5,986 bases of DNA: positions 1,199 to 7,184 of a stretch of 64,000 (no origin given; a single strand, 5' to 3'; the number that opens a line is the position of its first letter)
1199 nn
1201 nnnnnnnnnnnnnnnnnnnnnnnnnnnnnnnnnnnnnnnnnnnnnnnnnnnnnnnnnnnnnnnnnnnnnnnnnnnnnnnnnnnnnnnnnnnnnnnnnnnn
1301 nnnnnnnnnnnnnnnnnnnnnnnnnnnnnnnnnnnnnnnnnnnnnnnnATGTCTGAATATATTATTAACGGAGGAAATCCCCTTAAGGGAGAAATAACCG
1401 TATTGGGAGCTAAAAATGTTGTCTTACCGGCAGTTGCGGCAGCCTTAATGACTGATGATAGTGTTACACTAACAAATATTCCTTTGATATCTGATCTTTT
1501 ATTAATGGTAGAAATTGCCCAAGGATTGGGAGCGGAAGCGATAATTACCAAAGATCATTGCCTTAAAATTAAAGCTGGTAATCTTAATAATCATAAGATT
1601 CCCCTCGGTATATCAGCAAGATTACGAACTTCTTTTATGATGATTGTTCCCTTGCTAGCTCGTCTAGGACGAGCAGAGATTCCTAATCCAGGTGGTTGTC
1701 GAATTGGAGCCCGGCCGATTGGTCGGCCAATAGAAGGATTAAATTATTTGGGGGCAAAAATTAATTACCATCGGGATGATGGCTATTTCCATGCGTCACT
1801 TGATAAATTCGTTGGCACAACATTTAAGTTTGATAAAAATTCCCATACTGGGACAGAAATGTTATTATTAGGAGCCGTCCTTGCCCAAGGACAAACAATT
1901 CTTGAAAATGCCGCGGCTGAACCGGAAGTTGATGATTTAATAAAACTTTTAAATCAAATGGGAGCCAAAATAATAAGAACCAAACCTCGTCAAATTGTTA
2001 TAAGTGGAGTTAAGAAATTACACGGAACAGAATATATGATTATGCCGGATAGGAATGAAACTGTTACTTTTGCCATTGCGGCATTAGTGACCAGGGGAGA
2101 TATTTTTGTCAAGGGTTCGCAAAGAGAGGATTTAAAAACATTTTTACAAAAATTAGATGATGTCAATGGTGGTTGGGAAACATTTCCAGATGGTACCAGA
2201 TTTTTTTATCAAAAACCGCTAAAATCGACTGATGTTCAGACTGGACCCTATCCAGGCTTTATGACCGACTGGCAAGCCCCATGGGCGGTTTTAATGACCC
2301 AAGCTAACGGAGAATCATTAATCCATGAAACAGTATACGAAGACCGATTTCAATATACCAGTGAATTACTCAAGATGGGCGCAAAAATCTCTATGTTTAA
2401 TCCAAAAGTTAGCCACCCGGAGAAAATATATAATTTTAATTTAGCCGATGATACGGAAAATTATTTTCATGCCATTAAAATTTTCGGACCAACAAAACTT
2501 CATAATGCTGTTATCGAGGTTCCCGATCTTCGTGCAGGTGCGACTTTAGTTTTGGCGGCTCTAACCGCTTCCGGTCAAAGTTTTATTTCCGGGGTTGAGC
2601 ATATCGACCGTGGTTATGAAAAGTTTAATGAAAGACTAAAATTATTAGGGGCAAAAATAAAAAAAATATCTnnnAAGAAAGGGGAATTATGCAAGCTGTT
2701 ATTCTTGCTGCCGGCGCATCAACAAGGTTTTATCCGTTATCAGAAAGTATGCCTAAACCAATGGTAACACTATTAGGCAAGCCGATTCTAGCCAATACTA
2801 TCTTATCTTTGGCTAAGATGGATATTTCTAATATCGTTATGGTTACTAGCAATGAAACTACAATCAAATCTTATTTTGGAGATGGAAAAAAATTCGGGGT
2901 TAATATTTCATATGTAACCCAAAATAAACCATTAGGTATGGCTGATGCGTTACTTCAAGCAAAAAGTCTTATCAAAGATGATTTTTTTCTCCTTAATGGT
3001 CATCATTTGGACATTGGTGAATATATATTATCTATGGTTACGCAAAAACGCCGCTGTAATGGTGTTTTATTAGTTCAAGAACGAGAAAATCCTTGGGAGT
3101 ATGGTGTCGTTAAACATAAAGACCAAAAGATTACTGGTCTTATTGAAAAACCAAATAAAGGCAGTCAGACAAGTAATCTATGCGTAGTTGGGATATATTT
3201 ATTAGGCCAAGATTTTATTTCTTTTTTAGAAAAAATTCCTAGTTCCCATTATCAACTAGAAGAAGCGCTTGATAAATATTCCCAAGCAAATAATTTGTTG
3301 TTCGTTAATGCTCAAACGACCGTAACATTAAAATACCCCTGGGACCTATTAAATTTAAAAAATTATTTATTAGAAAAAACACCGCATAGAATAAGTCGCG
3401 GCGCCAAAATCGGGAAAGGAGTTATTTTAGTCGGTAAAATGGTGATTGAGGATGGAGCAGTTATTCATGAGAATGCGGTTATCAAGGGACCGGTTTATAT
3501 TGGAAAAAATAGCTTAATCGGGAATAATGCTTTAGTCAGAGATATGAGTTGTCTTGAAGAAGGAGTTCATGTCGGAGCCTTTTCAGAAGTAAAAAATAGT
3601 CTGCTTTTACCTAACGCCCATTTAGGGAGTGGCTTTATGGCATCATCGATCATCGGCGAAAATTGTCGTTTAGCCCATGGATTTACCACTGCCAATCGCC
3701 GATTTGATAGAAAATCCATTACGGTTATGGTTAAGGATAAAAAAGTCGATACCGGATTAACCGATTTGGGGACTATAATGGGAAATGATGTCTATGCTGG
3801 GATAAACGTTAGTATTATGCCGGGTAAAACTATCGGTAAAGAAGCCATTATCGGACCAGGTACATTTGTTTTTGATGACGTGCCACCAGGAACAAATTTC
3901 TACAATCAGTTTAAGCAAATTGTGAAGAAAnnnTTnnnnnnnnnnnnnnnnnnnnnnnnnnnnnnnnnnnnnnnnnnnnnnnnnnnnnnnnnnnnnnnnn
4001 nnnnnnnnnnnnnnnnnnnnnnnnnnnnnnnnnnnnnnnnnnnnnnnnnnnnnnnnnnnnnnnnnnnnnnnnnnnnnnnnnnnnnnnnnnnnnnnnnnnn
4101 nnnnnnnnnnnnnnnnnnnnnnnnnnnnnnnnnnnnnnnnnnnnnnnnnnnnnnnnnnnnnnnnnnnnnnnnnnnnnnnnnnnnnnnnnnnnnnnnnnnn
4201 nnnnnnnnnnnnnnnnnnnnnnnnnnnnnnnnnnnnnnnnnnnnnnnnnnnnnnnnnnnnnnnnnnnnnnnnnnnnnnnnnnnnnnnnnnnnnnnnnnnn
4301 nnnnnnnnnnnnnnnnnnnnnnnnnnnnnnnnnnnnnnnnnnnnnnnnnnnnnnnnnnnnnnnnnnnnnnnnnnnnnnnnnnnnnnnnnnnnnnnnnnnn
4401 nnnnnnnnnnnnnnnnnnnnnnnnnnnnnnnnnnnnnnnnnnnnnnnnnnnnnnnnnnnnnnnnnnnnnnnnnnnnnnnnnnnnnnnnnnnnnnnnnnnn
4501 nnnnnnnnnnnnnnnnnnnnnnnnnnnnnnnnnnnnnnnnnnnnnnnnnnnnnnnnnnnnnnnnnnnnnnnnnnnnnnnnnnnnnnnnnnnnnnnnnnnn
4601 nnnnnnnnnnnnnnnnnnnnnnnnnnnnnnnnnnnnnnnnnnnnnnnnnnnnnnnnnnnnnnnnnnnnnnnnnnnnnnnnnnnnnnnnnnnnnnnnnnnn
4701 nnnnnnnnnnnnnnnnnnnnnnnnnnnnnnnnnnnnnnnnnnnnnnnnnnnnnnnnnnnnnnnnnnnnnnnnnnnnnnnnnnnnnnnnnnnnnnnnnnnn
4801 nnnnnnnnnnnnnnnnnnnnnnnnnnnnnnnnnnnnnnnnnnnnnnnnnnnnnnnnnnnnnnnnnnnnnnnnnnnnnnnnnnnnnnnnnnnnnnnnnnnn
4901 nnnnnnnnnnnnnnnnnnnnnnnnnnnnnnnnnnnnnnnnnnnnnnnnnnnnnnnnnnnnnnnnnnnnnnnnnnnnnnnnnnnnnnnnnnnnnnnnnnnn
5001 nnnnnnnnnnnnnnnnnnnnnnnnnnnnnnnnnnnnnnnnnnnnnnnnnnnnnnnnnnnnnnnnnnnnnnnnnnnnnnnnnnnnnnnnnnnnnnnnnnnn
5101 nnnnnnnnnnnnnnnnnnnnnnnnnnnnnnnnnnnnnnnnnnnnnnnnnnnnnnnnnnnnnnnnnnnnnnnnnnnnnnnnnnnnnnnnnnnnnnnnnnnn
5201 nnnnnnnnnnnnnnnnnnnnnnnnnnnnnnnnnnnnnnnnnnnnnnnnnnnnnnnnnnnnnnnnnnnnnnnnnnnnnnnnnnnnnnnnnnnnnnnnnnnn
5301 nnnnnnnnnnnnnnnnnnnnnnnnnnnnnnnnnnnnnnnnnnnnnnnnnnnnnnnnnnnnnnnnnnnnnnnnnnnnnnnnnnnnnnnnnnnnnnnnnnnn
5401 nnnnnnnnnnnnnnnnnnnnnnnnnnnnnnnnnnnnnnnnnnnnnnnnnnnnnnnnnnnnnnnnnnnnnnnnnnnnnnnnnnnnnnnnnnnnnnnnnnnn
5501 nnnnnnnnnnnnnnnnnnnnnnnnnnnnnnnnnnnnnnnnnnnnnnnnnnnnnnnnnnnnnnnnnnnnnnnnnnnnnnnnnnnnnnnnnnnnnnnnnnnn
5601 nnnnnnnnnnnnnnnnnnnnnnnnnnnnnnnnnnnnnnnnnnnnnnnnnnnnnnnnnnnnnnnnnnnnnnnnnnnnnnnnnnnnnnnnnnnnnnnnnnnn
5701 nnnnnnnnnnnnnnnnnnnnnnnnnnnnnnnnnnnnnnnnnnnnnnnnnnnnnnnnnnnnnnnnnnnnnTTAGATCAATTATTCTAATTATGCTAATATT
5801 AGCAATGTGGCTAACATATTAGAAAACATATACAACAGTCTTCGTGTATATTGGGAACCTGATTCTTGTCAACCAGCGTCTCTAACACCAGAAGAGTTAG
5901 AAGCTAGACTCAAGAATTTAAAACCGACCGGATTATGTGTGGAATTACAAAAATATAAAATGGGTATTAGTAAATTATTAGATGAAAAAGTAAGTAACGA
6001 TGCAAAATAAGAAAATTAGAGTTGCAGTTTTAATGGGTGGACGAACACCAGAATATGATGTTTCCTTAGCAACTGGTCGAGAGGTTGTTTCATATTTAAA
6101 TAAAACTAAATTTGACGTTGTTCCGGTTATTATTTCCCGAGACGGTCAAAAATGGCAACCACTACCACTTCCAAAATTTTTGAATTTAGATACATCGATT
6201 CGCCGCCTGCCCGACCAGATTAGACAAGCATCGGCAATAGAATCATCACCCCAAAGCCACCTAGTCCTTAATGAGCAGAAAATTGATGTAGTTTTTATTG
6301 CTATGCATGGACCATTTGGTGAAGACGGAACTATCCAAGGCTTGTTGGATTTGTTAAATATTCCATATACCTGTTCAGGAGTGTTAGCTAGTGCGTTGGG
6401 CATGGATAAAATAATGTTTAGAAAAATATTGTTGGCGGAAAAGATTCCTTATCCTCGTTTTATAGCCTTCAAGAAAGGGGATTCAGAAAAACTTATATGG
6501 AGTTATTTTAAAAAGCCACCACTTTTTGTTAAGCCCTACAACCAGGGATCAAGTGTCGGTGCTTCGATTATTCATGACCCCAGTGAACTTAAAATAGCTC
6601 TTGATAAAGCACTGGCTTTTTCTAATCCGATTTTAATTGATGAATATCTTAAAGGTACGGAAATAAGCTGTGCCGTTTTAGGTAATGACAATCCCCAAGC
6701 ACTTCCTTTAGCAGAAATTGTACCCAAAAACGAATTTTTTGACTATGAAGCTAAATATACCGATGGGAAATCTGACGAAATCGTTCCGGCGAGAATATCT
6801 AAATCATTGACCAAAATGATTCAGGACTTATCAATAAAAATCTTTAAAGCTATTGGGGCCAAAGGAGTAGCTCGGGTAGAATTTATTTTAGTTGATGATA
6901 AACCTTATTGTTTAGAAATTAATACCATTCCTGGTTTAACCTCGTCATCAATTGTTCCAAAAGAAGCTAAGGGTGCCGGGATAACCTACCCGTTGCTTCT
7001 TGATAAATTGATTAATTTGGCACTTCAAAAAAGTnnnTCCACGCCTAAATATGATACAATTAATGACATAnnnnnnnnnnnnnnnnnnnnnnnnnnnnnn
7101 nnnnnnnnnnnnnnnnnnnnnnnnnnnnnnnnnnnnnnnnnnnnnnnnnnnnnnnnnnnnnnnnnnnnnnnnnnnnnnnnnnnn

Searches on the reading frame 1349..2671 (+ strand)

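Call 72: search_protein_families(library=pfam, proteins=[window:1349-2671:+], max_evalue=0.001)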
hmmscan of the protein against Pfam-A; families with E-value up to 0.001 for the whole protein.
window:1349-2671:+ (441 aa): 1 family
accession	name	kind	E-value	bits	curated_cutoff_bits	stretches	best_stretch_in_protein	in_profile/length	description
PF00275.25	EPSP_synthase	-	5e-78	263.1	22.8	1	7-430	2-417/417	EPSP synthase (3-phosphoshikimate 1-carboxyvinyltransferase)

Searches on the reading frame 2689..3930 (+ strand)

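Call 72: search_protein_families(library=pfam, proteins=[window:2689-3930:+], max_evalue=0.001)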
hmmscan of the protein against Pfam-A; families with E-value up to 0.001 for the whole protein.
window:2689-3930:+ (414 aa): 5 families
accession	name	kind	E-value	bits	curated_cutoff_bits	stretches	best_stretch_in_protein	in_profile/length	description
PF00483.29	NTP_transferase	-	2.9e-35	122.5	21.2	1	3-202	2-214/245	Nucleotidyl transferase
PF00132.30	Hexapep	-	8.5e-18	63.7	27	3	251-284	2-35/36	Bacterial transferase hexapeptide (six repeats)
PF25084.1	LbH_EIF2B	-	3e-09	37.2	54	1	239-332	10-103/105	EIF2B subunit epsilon LbH domain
PF12804.13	NTP_transf_3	-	5.7e-08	33.5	27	1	3-93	1-81/160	MobA-like NTP transferase domain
PF24894.1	Hexapep_GlmU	-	7.8e-06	26.4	23.3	0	286-342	34-92/104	GlmU-like, C-terminal hexapeptide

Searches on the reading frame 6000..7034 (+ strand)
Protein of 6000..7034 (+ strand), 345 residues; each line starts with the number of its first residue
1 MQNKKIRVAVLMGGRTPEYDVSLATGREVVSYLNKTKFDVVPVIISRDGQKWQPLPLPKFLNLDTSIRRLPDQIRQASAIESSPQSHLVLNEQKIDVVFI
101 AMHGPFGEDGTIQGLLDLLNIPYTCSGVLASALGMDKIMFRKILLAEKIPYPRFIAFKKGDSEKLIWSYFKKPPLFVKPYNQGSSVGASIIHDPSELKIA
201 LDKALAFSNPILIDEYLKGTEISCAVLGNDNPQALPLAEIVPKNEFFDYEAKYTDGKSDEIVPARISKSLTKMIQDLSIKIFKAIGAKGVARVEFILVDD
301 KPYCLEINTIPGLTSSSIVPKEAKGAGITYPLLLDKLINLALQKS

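Call 72: search_protein_families(library=pfam, proteins=[window:6000-7034:+], max_evalue=0.001)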
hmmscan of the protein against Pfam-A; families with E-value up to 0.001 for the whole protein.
window:6000-7034:+ (345 aa): 8 families
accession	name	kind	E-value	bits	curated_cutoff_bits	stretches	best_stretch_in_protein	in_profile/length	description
PF07478.18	Dala_Dala_lig_C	-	1.1e-52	179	24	1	149-338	7-203/204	D-ala D-ala ligase C-terminus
PF01820.27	Dala_Dala_lig_N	-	8e-28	97.8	34.6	1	7-126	1-121/121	D-ala D-ala ligase N-terminus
PF02655.19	ATP-grasp_3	-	3.1e-07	31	23.2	1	136-309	3-155/160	ATP-grasp domain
PF02786.22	CPSase_L_D2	-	5.6e-07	29.7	19.8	1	172-326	38-193/211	Carbamoyl-phosphate synthase L chain, ATP binding domain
PF02222.28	ATP-grasp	-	2.5e-06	27.7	27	1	146-305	5-157/179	ATP-grasp domain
PF08443.16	RimK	-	7.6e-06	26.1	21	1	136-317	3-173/188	RimK-like ATP-grasp domain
PF13535.11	ATP-grasp_4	-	0.0004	20.5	27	0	174-309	4-150/160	ATP-grasp domain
PF01071.24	GARS_A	-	0.00066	20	27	0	137-308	3-186/194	Phosphoribosylglycinamide synthetase, ATP-grasp (A) domain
